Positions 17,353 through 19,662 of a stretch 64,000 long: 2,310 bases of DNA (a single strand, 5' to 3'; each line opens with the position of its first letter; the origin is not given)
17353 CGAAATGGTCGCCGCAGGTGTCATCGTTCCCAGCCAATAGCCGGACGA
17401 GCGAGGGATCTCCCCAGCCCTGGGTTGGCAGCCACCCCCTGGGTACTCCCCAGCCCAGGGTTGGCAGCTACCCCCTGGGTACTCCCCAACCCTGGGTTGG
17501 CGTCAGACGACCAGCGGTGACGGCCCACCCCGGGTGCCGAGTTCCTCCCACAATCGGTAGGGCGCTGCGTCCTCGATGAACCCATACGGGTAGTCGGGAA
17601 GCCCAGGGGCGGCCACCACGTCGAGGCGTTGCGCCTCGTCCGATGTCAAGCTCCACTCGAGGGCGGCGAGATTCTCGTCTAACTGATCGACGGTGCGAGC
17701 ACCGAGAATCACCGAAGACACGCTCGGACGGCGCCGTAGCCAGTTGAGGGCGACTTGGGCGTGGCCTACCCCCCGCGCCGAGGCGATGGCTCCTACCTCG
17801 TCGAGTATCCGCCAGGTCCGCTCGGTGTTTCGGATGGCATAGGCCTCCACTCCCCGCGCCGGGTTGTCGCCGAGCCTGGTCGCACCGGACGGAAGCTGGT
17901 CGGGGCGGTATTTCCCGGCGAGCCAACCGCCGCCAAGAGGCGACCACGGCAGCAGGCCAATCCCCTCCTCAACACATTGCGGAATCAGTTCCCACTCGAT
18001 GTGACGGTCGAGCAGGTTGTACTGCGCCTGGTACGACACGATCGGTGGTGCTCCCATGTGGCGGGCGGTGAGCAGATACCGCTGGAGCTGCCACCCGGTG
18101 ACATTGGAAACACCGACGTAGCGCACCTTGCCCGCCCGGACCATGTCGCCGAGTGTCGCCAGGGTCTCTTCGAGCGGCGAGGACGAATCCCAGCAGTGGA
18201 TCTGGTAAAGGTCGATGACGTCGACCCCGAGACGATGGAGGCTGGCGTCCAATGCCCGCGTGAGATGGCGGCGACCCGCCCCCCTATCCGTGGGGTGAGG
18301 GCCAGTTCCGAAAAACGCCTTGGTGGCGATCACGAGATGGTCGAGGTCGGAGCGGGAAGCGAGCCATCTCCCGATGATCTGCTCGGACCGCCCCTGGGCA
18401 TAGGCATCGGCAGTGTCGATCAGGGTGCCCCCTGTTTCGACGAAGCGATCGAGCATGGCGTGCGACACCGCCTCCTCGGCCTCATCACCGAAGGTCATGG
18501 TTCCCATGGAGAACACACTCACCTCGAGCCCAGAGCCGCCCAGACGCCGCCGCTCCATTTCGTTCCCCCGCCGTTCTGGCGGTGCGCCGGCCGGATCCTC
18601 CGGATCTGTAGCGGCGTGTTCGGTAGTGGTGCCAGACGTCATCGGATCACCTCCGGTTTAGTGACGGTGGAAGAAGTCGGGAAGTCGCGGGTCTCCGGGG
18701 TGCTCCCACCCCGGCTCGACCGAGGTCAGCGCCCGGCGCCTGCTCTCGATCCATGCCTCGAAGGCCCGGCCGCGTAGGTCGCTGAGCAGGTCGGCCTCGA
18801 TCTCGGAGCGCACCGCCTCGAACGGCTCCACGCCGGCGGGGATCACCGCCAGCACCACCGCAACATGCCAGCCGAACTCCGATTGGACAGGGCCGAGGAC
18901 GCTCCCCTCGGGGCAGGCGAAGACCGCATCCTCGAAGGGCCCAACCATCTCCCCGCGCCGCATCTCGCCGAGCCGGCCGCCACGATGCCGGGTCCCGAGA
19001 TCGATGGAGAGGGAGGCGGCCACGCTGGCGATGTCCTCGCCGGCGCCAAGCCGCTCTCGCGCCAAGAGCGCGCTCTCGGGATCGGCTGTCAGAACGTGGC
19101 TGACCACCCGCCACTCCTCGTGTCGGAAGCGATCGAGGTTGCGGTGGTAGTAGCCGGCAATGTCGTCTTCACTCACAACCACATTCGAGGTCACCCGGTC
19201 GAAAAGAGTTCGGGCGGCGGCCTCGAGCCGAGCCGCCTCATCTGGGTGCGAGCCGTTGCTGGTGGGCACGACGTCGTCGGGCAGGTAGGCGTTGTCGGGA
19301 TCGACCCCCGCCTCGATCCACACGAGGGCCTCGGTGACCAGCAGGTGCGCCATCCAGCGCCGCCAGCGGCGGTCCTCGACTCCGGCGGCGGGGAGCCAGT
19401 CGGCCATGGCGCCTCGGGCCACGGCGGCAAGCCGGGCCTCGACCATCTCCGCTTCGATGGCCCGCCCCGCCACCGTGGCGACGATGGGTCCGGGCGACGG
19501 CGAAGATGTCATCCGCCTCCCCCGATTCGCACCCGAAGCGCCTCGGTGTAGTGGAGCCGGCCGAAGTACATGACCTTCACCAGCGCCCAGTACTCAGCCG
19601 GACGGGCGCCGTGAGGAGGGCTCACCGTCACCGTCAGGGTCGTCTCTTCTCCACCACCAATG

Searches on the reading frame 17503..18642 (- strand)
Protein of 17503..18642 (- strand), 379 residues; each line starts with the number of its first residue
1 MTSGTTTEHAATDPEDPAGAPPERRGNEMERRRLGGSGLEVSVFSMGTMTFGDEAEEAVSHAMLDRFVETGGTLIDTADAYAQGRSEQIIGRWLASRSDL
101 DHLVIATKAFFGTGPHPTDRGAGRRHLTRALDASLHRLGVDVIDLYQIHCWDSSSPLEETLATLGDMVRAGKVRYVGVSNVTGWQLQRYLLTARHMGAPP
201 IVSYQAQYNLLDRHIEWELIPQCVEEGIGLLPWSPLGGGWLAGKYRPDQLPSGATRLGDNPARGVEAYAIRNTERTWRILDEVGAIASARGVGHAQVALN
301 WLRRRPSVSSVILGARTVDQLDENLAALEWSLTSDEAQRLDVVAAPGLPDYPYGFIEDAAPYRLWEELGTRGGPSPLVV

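Call 16: find_encoding_contigs(protein=window:17503-18642:-, flank=10000, max_places=6)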
Protein window:17503-18642:- (379 aa): no gene with exactly this product is on record in the collection.

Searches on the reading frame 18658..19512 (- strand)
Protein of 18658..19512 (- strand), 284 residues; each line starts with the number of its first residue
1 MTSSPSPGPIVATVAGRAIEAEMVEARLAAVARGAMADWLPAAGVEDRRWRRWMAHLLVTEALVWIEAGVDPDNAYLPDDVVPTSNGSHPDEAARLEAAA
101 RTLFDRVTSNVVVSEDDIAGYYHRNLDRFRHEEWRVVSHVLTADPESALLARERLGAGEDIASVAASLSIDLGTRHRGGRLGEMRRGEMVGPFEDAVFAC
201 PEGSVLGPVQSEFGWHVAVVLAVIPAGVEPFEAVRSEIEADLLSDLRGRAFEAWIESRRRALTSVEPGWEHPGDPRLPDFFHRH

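Call 15: find_encoding_contigs(protein=window:18658-19512:-, flank=10000, max_places=6)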
Protein window:18658-19512:- (284 aa): no gene with exactly this product is on record in the collection.
